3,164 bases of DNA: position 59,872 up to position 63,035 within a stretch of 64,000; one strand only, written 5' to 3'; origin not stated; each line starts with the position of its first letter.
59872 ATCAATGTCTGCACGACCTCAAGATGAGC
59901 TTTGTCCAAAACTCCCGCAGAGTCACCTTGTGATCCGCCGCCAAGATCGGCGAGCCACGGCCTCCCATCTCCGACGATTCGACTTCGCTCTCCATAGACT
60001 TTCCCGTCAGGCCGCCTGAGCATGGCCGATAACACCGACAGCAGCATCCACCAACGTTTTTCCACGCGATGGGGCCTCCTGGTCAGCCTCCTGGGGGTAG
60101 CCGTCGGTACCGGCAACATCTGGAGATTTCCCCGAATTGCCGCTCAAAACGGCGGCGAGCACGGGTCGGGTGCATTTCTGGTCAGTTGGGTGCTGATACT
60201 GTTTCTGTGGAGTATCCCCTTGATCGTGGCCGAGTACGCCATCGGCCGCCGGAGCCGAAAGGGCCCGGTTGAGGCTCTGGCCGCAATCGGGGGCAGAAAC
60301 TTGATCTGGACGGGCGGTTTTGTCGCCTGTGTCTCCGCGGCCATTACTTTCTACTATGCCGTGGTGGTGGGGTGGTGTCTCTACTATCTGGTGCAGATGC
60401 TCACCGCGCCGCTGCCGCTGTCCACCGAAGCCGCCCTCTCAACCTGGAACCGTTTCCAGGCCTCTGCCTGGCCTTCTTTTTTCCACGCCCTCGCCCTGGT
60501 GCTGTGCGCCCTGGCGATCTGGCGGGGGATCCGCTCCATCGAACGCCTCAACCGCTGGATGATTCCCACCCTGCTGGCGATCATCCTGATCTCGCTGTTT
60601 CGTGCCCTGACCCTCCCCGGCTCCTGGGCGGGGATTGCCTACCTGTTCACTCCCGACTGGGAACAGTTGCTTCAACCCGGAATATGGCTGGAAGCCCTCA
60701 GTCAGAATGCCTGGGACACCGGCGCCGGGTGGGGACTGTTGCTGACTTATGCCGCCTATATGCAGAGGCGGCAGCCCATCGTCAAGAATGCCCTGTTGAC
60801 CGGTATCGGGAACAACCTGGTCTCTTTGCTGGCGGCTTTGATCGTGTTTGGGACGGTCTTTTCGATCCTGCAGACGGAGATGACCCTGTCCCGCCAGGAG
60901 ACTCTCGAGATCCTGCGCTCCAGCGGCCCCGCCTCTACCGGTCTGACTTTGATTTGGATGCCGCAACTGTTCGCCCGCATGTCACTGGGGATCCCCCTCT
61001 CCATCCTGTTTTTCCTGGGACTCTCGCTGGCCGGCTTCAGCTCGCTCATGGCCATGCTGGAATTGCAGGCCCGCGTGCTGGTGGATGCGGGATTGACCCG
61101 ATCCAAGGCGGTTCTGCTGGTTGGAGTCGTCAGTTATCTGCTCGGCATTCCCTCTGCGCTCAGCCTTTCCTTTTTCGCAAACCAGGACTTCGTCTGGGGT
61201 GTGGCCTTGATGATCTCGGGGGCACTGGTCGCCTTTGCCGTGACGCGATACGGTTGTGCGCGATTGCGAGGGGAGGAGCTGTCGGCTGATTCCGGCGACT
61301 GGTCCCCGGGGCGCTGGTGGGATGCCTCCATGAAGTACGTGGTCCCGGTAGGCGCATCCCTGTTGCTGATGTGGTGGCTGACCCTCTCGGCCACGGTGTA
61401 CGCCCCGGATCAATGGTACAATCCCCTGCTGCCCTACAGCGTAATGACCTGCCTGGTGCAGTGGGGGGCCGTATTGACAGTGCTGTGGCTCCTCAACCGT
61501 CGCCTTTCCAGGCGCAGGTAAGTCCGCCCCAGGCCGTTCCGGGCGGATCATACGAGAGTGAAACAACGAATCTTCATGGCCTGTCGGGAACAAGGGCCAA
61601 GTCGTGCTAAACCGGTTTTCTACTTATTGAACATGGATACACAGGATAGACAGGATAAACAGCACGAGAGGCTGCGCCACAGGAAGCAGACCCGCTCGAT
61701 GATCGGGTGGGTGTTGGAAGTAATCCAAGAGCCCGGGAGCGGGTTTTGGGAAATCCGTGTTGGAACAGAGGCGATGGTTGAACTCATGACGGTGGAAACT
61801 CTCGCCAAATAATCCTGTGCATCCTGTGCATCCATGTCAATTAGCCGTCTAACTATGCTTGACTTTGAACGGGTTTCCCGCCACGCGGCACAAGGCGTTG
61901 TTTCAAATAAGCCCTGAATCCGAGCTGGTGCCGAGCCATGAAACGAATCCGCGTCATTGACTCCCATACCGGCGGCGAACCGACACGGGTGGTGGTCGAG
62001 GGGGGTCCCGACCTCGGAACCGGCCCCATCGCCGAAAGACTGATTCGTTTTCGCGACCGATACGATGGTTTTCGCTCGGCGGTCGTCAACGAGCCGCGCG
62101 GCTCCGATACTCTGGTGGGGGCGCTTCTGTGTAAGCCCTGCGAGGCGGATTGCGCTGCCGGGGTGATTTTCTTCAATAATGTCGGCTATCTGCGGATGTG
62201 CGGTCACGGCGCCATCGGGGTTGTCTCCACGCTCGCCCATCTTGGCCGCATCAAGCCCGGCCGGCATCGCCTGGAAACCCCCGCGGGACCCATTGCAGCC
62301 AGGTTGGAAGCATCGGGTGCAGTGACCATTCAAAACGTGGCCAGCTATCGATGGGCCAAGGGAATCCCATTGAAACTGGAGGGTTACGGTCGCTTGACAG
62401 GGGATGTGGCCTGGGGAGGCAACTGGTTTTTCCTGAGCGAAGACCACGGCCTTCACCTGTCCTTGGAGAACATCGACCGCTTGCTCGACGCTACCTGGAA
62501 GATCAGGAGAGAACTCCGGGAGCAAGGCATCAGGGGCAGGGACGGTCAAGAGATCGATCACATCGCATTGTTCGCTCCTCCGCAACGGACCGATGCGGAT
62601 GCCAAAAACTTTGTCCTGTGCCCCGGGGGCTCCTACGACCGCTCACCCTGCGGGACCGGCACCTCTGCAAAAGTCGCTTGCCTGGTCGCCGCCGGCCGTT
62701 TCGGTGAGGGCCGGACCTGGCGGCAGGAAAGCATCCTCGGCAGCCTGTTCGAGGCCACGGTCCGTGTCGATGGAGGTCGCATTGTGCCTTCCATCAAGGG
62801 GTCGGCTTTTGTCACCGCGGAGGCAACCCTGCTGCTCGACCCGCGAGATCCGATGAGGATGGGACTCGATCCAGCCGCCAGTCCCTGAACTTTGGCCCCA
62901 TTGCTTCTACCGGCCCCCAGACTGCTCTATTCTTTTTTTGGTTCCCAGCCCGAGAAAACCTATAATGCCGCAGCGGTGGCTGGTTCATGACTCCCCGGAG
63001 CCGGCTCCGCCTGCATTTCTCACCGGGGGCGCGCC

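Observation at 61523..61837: Deletion series of TIR-bounded elements that carry truncated GxxExxY (PD-(D/E)XK) ORFs: are GxxExxY genes cargo of a mobile cassette?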

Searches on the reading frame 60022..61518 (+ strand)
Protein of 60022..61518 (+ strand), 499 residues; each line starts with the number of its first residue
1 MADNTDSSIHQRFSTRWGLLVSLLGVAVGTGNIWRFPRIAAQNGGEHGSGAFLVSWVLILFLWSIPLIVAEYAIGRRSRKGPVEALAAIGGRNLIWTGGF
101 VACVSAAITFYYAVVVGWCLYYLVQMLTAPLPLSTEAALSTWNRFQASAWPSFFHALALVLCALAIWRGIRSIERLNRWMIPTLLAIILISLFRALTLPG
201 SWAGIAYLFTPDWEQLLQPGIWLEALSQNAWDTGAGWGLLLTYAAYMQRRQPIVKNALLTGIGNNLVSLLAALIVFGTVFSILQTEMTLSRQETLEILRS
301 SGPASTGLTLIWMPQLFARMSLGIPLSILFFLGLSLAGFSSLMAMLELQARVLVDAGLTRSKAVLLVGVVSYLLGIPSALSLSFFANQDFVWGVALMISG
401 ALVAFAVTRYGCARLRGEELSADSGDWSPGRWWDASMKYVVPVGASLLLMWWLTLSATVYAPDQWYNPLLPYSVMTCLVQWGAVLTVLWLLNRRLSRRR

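Call 116: search_protein_families(library=pfam, proteins=[window:60022-61518:+], max_evalue=0.00001)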
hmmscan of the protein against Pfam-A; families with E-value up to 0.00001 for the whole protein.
window:60022-61518:+ (499 aa): 1 family
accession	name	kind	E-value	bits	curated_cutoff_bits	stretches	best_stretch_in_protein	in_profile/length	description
PF00209.24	SNF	-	4.5e-58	197.7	27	2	156-472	185-496/524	Sodium:neurotransmitter symporter family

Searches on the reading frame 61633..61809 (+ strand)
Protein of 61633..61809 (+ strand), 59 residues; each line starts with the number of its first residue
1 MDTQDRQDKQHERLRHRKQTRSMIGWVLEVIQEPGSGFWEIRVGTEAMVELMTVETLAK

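Call 17: search_protein_families(library=pfam, proteins=[window:61633-61809:+], max_evalue=10)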
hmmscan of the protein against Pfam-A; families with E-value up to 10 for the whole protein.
seq(59 aa): 0 families

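Call 18: search_protein_families(library=ncbifam, proteins=[window:61633-61809:+], max_evalue=10)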
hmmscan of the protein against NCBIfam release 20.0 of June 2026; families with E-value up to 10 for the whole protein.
seq(59 aa): 0 families

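Call 24: find_homologous_proteins(query=A1, max_evalue=0.01)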
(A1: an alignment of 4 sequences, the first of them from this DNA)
Query A1 (4 sequences) (59 aa, profile of the alignment): 109 proteins with E <= 0.01 among 122 candidates.
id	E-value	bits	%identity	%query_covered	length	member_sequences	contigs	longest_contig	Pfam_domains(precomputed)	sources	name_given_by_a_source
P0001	1.3e-19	87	45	56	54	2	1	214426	-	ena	-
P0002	1.8e-19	87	39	56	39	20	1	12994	-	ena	-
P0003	3.6e-19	86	50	41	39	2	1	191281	-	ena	-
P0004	4.2e-19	86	50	41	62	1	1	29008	-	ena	-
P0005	6.9e-19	85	50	41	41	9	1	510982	-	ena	-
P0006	7.2e-19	85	39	56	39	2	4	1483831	-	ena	-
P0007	1.2e-18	84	50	41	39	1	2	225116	-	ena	-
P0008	1.9e-18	84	-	-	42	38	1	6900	-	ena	-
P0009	2.5e-18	83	50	41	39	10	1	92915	-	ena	-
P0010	2.6e-18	83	42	56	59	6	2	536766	-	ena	-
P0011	3.4e-18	83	50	41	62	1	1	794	-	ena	-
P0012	4.4e-18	83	42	56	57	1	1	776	-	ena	-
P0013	6.7e-18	82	42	56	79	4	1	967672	-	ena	-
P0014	7.7e-18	82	42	56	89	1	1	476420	-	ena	-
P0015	1.1e-17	81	42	56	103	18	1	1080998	-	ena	-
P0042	1.4e-15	75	95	100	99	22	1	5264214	-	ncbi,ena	-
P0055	9.5e-15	72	46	41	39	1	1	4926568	-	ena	-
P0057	1.7e-14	71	60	68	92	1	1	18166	PF13366.13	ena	-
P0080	4.3e-13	67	50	41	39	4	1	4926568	-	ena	-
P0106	4.2e-5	41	42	41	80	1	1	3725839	-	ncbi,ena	-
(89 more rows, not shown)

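Call 26: find_encoding_contigs(protein=P0057, flank=3000, max_places=4)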
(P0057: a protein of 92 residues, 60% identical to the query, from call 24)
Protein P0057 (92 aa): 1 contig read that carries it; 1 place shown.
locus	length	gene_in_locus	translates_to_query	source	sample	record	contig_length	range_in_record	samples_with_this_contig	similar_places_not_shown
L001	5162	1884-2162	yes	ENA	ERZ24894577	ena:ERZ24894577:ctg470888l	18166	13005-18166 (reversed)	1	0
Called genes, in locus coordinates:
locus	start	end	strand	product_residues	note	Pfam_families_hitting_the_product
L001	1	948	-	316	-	?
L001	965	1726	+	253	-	PF13489:Methyltransf_23, PF08003:Methyltransf_9, PF08241:Methyltransf_11, PF08242:Methyltransf_12, PF13649:Methyltransf_25, PF13847:Methyltransf_31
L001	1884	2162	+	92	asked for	PF13366:PDDEXK_3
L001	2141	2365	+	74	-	PF13366:PDDEXK_3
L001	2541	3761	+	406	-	PF13439:Glyco_transf_4, PF13579:Glyco_trans_4_4, PF00534:Glycos_transf_1, PF13692:Glyco_trans_1_4, PF13524:Glyco_trans_1_2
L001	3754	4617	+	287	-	-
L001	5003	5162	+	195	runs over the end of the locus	PF07638:Sigma70_ECF (weak), PF04542:Sigma70_r2, PF08281:Sigma70_r4_2, PF04545:Sigma70_r4 (weak)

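Call 27: find_encoding_contigs(protein=P0042, flank=6000, max_places=4)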
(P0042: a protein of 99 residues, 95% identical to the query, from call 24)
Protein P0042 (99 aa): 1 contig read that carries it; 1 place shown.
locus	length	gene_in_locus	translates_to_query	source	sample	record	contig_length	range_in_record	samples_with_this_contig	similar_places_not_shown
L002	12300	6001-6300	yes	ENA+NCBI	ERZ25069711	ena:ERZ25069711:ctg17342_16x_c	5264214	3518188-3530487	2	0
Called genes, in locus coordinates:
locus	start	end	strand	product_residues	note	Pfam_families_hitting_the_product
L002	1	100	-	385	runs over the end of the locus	PF00923:TAL_FSA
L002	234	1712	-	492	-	PF00370:FGGY_N, PF02782:FGGY_C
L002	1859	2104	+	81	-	-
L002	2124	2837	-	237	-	PF01694:Rhomboid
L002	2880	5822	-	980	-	PF00550:PP-binding (faint), PF00501:AMP-binding, PF01553:Acyltransferase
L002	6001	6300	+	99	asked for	-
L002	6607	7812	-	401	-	PF00438:S-AdoMet_synt_N, PF02772:S-AdoMet_synt_M, PF02773:S-AdoMet_synt_C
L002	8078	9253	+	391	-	PF00557:Peptidase_M24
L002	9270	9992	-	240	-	PF02153:PDH_N, PF26213:TYRAAT1_C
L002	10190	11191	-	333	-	-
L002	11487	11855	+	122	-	PF02627:CMD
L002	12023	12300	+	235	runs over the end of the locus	PF01209:Ubie_methyltran, PF13489:Methyltransf_23, PF13847:Methyltransf_31, PF08241:Methyltransf_11, PF08242:Methyltransf_12, PF13649:Methyltransf_25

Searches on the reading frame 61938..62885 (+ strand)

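Call 116: search_protein_families(library=pfam, proteins=[window:61938-62885:+], max_evalue=0.00001)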
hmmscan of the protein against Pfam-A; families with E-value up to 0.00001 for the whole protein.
window:61938-62885:+ (316 aa): 1 family
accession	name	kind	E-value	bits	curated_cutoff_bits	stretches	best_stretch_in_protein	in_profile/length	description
PF05544.16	Pro_racemase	-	5.5e-93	312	27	1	6-310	1-324/325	Proline racemase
